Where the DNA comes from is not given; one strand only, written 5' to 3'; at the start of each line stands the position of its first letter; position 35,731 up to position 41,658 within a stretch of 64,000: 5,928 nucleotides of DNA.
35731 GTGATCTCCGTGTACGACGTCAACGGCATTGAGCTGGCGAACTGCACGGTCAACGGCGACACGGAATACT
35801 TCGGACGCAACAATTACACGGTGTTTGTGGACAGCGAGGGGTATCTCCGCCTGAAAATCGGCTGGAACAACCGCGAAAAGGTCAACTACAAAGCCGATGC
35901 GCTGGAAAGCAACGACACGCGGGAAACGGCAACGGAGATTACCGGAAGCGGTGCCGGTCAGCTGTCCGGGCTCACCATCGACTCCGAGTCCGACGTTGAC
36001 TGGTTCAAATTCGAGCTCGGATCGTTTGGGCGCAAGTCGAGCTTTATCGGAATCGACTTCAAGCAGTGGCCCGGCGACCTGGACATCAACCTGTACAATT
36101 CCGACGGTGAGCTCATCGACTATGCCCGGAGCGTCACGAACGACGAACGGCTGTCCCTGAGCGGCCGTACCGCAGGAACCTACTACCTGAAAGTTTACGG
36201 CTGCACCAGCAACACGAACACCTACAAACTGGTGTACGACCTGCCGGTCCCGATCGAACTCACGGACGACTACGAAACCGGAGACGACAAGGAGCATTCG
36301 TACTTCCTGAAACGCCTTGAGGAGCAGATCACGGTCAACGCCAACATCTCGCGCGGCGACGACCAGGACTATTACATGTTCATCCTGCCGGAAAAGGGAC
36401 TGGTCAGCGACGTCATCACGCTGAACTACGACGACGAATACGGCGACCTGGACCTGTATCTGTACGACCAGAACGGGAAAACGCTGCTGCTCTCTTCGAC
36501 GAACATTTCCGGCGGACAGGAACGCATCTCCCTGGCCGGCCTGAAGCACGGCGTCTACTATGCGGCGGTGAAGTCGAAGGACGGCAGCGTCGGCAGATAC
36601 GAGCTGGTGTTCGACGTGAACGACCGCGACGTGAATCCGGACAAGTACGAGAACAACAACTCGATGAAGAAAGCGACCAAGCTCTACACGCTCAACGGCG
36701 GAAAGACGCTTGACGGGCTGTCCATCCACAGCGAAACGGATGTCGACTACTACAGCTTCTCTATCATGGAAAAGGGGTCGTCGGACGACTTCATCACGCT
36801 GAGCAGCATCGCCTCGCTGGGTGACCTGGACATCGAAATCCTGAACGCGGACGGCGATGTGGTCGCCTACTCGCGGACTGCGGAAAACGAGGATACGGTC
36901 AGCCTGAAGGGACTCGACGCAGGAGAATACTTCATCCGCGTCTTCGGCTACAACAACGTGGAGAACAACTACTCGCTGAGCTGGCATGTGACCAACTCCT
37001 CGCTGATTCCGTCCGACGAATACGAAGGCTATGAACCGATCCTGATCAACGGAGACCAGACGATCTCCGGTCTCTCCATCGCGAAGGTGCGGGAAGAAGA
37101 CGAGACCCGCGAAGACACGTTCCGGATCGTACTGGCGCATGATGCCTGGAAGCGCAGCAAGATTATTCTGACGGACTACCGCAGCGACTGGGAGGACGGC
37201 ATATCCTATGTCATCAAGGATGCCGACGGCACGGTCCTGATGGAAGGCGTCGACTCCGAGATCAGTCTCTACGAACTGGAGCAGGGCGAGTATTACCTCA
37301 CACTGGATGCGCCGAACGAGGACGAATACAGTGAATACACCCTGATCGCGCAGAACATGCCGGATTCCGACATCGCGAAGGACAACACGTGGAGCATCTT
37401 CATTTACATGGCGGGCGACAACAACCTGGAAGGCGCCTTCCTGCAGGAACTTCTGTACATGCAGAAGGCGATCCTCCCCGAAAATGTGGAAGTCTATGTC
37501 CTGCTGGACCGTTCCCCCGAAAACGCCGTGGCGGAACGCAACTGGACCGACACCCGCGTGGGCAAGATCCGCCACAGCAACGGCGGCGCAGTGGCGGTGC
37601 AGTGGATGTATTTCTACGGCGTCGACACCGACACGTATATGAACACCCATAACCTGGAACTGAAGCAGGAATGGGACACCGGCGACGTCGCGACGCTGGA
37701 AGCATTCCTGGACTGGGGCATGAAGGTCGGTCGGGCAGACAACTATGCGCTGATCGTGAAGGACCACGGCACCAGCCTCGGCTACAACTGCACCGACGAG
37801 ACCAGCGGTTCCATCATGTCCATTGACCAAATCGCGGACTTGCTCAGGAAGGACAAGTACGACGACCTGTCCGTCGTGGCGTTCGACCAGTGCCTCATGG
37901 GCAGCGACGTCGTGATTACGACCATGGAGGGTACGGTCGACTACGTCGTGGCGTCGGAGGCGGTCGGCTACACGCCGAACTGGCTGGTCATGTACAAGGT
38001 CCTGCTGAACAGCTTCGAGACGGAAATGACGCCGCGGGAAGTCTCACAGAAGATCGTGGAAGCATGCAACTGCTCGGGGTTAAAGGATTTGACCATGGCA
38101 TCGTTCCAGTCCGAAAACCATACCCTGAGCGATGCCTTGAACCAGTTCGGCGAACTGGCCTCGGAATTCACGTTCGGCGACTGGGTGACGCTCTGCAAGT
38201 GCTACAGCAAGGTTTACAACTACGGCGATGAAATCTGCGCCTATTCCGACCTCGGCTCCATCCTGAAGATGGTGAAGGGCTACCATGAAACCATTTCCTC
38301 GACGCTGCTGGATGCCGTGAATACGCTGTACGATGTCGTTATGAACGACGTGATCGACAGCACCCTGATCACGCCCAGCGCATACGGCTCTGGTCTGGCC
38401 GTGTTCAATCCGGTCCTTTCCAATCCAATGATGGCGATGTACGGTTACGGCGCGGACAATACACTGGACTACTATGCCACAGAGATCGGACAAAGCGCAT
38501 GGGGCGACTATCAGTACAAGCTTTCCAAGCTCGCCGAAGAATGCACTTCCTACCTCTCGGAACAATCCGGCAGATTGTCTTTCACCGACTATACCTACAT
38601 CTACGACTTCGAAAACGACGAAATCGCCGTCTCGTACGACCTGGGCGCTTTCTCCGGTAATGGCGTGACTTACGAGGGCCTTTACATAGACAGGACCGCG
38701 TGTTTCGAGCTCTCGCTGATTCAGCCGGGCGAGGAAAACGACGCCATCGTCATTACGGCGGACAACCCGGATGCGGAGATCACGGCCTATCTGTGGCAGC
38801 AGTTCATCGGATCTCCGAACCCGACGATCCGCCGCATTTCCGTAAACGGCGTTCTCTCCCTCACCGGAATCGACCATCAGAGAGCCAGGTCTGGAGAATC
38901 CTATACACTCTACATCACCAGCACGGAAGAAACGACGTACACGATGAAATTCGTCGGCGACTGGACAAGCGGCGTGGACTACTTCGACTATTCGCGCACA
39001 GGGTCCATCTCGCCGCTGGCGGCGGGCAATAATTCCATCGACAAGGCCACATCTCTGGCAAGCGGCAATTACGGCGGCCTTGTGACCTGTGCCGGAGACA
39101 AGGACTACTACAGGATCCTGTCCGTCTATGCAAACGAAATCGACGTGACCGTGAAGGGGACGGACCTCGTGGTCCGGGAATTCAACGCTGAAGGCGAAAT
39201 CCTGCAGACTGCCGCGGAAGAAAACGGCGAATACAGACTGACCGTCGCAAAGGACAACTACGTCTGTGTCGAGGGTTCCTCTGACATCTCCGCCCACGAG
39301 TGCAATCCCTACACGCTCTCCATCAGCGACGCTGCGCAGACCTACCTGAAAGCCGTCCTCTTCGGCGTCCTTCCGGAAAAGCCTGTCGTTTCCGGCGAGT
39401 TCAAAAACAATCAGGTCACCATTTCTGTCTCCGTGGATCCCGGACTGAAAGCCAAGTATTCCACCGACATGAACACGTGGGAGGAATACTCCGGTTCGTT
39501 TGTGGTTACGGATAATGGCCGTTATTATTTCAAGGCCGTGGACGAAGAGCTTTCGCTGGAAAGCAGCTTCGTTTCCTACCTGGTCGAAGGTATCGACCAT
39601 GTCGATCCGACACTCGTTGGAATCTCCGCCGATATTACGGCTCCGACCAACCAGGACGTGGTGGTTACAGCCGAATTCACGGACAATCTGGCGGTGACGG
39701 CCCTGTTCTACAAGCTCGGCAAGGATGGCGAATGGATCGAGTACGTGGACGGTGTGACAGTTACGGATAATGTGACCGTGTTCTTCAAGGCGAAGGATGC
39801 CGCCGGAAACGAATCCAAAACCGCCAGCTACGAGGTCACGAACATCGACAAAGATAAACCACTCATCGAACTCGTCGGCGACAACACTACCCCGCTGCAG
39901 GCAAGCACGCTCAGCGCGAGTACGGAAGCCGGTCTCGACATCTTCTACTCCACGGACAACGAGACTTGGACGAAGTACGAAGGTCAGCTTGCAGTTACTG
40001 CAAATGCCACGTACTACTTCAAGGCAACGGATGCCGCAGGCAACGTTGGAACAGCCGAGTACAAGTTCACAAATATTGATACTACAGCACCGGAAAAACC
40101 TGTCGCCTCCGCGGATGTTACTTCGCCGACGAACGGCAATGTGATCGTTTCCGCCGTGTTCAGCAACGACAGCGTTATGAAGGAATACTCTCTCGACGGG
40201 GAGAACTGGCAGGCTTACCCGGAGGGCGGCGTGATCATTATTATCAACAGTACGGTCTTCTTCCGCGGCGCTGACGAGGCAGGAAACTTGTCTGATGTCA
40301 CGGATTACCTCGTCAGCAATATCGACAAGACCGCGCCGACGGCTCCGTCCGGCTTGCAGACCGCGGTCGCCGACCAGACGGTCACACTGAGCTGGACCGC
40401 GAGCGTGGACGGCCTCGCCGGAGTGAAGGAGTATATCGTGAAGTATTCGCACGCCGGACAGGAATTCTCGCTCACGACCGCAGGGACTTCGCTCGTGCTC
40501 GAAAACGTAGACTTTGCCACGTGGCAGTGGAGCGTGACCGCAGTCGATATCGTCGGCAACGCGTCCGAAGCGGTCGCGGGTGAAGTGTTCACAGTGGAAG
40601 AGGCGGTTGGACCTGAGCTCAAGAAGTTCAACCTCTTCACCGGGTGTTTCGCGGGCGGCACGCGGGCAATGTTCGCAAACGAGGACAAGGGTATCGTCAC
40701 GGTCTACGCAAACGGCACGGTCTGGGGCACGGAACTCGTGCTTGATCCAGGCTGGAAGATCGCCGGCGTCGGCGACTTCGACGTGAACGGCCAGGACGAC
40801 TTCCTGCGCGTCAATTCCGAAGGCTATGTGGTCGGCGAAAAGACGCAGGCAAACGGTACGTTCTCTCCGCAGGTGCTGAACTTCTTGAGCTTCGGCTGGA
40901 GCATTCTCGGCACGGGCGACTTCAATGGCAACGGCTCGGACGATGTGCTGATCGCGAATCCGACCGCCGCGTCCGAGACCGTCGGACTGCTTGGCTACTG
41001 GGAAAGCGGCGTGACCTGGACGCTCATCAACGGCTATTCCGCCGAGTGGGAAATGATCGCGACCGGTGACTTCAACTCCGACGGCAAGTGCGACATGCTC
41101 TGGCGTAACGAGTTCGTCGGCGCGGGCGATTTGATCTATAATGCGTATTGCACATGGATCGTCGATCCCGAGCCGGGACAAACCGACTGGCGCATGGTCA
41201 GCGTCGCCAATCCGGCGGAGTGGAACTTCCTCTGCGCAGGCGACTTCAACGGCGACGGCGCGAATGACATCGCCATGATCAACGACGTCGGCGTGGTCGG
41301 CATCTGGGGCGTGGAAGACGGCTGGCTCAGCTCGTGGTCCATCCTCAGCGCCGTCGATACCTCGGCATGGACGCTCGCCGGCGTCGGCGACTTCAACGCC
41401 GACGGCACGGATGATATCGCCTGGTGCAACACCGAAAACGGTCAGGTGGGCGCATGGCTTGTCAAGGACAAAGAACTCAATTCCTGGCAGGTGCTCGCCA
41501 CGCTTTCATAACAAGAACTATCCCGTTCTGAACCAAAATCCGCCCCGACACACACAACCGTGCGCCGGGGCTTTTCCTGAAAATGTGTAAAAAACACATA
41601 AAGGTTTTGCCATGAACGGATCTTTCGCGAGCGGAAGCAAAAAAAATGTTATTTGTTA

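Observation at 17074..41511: Single 24.4-kb ORF encoding an 8,145-aa mosaic giant protein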

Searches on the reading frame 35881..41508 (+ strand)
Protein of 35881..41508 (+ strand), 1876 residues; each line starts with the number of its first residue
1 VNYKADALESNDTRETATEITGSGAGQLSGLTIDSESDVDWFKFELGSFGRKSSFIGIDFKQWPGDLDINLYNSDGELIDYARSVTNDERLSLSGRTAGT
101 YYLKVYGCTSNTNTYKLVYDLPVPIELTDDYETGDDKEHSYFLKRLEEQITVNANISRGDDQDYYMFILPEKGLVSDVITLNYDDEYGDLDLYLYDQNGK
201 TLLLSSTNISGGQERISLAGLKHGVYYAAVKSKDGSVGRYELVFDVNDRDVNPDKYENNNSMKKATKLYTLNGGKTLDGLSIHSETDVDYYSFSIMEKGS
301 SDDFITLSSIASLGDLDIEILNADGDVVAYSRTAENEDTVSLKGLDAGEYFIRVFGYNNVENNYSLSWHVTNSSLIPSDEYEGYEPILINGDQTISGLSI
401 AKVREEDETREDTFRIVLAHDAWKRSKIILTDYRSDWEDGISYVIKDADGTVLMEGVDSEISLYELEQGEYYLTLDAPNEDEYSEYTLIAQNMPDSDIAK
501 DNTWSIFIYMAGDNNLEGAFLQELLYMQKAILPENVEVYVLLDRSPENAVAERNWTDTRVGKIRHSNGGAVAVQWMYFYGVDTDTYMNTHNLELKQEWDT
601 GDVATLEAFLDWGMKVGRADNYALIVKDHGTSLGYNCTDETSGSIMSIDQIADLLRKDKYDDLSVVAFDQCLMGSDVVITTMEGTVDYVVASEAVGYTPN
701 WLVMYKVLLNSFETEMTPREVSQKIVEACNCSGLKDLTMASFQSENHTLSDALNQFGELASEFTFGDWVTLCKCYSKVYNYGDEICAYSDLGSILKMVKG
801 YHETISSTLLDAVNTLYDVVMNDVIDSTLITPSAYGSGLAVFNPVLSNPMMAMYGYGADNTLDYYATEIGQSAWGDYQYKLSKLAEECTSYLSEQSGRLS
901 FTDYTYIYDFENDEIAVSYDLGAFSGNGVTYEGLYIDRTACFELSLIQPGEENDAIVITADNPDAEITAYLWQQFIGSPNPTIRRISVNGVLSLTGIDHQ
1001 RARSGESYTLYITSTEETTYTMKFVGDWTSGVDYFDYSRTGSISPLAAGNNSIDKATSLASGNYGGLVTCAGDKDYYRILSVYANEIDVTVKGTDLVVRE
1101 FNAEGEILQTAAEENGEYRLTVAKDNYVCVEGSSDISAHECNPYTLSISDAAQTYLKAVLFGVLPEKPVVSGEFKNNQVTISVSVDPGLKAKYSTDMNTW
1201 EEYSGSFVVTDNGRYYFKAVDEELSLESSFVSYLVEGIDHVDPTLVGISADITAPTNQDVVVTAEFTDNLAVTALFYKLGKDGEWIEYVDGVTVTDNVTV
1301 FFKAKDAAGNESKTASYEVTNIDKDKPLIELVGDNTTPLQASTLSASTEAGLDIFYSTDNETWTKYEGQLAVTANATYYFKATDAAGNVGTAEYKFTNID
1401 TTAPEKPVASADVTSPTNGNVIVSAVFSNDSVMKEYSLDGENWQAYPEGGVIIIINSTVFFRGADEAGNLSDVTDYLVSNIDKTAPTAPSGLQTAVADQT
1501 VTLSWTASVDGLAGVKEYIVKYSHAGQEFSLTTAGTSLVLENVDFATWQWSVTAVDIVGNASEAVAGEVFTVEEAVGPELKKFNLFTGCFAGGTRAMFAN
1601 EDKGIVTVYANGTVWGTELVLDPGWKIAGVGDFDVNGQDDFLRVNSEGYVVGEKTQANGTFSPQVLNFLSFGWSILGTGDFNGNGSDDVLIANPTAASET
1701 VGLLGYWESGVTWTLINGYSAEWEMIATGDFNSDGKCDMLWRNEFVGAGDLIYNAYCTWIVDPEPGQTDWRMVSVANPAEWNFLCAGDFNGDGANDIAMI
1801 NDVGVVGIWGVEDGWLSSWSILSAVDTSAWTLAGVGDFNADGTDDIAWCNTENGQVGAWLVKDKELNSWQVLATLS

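Call 11: find_homologous_proteins(query=window:35881-41508:+, max_evalue=1e-10)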
Query window:35881-41508:+ (1876 aa): 96 proteins with E <= 1e-10 among 8000 candidates.
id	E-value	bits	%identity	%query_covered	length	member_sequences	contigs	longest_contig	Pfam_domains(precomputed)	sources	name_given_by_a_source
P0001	0.0e+0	2663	56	81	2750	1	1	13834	PF04151.22,PF17851.9,PF18962.8,PF13290.14,PF00353.26,PF03174.20,PF03415.20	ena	-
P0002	0.0e+0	2530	68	78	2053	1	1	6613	PF04151.22,PF13287.13,PF18962.8,PF13290.14,PF00353.26,PF03415.20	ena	-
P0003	0.0e+0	2247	59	81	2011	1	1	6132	PF04151.22,PF18962.8,PF13290.14,PF03415.20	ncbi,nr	ncbi:MAG: pre-peptidase C-terminal domain-containing protein, partial [Lachnospiraceae bacterium]|nr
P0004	0.0e+0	2247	58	84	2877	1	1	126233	PF04151.22,PF18962.8,PF03415.20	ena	-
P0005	0.0e+0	2159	56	80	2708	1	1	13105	PF04151.22,PF13287.13,PF18962.8,PF13290.14,PF00353.26,PF03415.20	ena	-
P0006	0.0e+0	2026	56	84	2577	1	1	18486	PF04151.22,PF13287.13,PF18962.8,PF13290.14,PF00353.26,PF03415.20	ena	-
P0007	0.0e+0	1929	56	79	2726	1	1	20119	PF04151.22,PF18962.8,PF13290.14,PF16168.12,PF00353.26,PF03415.20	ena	-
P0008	0.0e+0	1854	70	63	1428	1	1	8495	PF04151.22,PF18962.8,PF03415.20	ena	-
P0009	0.0e+0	1853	61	74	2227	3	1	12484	PF04151.22,PF18962.8,PF11589.15,PF00353.26,PF03415.20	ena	-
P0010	0.0e+0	1749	66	64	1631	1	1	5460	PF04151.22,PF18962.8,PF00353.26,PF03415.20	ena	-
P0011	0.0e+0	1738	58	75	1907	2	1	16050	PF04151.22,PF18962.8,PF00353.26,PF03415.20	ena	-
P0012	0.0e+0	1655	63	64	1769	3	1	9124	PF04151.22,PF18962.8,PF11589.15,PF00353.26,PF03415.20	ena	-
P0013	0.0e+0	1628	51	83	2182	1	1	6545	PF22626.4,PF04151.22,PF02920.22,PF18962.8,PF25710.2,PF12245.15,PF06832.19,PF03415.20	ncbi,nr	ncbi:MAG: pre-peptidase C-terminal domain-containing protein, partial [Lentisphaeria bacterium]|nr:p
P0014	0.0e+0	1615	55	74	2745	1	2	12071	PF18962.8,PF11589.15,PF00353.26,PF03415.20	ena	-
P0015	0.0e+0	1596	60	66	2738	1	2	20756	PF04151.22,PF18962.8,PF00353.26,PF03415.20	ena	-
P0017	0.0e+0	1584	49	79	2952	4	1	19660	PF04151.22,PF18962.8,PF11589.15,PF03415.20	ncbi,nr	ncbi:MAG: pre-peptidase C-terminal domain-containing protein [Lentisphaeria bacterium]|nr:pre-peptid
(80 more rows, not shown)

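Call 13: find_encoding_contigs(protein=P0004, flank=10000, max_places=3)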
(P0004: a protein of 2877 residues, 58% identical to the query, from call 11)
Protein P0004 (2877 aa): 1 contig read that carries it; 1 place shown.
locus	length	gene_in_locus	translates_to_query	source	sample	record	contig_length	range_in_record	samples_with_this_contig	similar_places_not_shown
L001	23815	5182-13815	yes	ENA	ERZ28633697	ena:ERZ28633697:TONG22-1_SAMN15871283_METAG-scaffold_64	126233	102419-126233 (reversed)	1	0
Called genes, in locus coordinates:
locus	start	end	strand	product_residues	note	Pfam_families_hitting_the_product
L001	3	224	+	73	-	?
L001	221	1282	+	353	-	PF00756:Esterase (weak)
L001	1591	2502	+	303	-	PF00756:Esterase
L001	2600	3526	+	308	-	PF00291:PALP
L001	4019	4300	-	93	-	-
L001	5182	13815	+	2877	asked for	PF18962:Por_Secre_tail (faint), PF04151:PPC (weak), PF03415:Peptidase_C11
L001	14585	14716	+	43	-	-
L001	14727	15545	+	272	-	-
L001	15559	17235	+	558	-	PF00263:Secretin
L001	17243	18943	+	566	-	PF16697:Yop-YscD_cpl, PF00498:FHA, PF00437:T2SSE, PF27713:UCP018868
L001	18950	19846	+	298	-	PF00482:T2SSF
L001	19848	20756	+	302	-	PF00482:T2SSF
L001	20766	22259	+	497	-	-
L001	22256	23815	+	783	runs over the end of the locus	PF00498:FHA (weak), PF16697:Yop-YscD_cpl, PF00498:FHA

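Call 14: find_encoding_contigs(protein=P0017, flank=10000, max_places=3)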
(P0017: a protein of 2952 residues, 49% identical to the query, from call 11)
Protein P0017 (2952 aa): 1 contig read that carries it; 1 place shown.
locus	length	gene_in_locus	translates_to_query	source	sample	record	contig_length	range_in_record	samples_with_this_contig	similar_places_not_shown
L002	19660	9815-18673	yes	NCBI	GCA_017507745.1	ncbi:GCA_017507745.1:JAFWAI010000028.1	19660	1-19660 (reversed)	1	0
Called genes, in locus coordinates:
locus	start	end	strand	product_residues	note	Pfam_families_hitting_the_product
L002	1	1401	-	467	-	PF00133:tRNA-synt_1, PF09334:tRNA-synt_1g, PF13603:tRNA-synt_1_2 (faint), PF00133:tRNA-synt_1 (weak)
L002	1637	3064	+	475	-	PF01704:UDPGP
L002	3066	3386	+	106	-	-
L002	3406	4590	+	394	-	PF01098:FTSW_RODA_SPOVE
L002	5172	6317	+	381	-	PF21129:TibC_1st, PF01075:Glyco_transf_9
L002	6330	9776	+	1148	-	-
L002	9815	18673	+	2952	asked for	PF11589:DUF3244 (faint), PF18962:Por_Secre_tail (faint), PF04151:PPC (weak), PF03415:Peptidase_C11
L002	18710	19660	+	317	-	PF06832:BiPBP_C (faint), PF09631:Sen15 (faint), PF19077:Big_13 (faint), PF22626:LysX_preATP_grasp (faint), PF12245:Big_3_2 (faint)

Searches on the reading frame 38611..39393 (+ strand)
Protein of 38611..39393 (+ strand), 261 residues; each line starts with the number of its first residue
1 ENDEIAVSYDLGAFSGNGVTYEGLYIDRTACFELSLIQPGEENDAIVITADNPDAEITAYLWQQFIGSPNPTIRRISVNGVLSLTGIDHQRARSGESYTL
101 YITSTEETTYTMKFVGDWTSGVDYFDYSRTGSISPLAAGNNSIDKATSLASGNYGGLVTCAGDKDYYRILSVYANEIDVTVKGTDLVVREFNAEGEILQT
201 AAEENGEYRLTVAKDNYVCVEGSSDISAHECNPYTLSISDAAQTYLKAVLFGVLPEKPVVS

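Call 70: search_protein_families(library=pfam, proteins=[window:38611-39393:+], max_evalue=1)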
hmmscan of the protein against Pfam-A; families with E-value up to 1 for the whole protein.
window:38611-39393:+ (261 aa): 1 family
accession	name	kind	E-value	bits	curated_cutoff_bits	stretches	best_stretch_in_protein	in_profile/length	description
PF11589.14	DUF3244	-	0.15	12.5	25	0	177-220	42-91/96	Domain of unknown function (DUF3244)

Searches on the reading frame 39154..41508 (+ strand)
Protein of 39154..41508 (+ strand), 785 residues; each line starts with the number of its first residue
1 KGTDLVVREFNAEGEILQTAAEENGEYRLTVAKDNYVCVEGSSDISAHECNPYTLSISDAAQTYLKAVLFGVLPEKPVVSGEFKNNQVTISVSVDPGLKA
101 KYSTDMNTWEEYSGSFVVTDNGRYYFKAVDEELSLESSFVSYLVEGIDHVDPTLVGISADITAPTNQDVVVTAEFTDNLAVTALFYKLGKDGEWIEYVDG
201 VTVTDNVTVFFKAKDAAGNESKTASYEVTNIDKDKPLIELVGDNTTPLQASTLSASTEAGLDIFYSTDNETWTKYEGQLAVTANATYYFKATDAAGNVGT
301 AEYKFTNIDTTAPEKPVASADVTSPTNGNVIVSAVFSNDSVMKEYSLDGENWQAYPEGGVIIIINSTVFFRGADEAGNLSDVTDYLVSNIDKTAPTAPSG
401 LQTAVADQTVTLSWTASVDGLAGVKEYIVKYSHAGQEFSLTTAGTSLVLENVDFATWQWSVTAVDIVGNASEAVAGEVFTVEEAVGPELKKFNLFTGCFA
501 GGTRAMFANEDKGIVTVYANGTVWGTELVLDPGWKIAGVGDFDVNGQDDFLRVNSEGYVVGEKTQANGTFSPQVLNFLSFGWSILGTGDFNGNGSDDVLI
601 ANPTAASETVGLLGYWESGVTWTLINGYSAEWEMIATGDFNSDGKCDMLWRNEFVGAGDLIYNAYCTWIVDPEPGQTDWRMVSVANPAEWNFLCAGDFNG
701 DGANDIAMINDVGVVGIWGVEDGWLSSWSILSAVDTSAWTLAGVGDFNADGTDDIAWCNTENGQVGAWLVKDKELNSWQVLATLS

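Call 5: search_protein_families(library=pfam, proteins=[window:39154-41508:+], max_evalue=0.01)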
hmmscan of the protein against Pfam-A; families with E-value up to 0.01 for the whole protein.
window:39154-41508:+ (785 aa): 5 families
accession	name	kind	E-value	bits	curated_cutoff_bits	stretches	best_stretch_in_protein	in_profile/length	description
PF01839.29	FG-GAP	-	2.4e-14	53.3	22.1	2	580-605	1-25/37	FG-GAP repeat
PF13517.12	FG-GAP_3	-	2.8e-10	41.1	26.9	2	697-757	1-61/61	FG-GAP-like repeat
PF03174.19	CHB_HEX_C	-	8e-08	32.6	23.6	0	78-119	16-58/76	Chitobiase/beta-hexosaminidase C-terminal domain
PF13290.12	CHB_HEX_C_1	-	1.8e-06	28.2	22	1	251-298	10-62/67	Chitobiase/beta-hexosaminidase C-terminal domain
PF17851.8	GH43_C2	-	0.0074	16.5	22.7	0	295-359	95-160/203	Beta xylosidase C-terminal Concanavalin A-like domain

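Call 17: search_protein_families(library=ncbifam, proteins=[window:39154-41508:+], max_evalue=0.01)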
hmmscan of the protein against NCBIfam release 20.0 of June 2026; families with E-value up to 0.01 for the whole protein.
window:39154-41508:+ (785 aa): 3 families
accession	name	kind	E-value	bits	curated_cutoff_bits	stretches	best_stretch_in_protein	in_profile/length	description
NF047446.1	barrel_OmpL47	domain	1.4e-18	67.1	40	2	172-229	8-67/68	OmpL47-type beta-barrel domain-containing protein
NF047539.1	XAC2610_fam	domain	8.4e-08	32.6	35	0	744-766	3-25/89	XAC2610-related protein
NF041766.1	choice_anch_U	domain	0.0031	18.3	32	1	163-215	18-70/92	choice-of-anchor U domain-containing protein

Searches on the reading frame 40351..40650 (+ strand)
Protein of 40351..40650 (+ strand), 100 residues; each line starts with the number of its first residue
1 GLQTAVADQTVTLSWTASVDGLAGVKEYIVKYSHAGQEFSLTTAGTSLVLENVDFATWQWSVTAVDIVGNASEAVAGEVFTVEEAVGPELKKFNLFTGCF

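Call 70: search_protein_families(library=pfam, proteins=[window:40351-40650:+], max_evalue=1)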
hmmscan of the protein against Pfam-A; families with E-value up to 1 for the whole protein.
window:40351-40650:+ (100 aa): 3 families
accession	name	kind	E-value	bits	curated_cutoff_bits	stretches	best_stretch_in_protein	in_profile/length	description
PF00041.27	fn3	-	0.0025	18.4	25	1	5-52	10-55/84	Fibronectin type III domain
PF02803.24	Thiolase_C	-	0.048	13.8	27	1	28-98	6-74/123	Thiolase, C-terminal domain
PF14292.12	SusE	-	0.071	13.7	25.2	1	6-48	30-67/106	SusE outer membrane protein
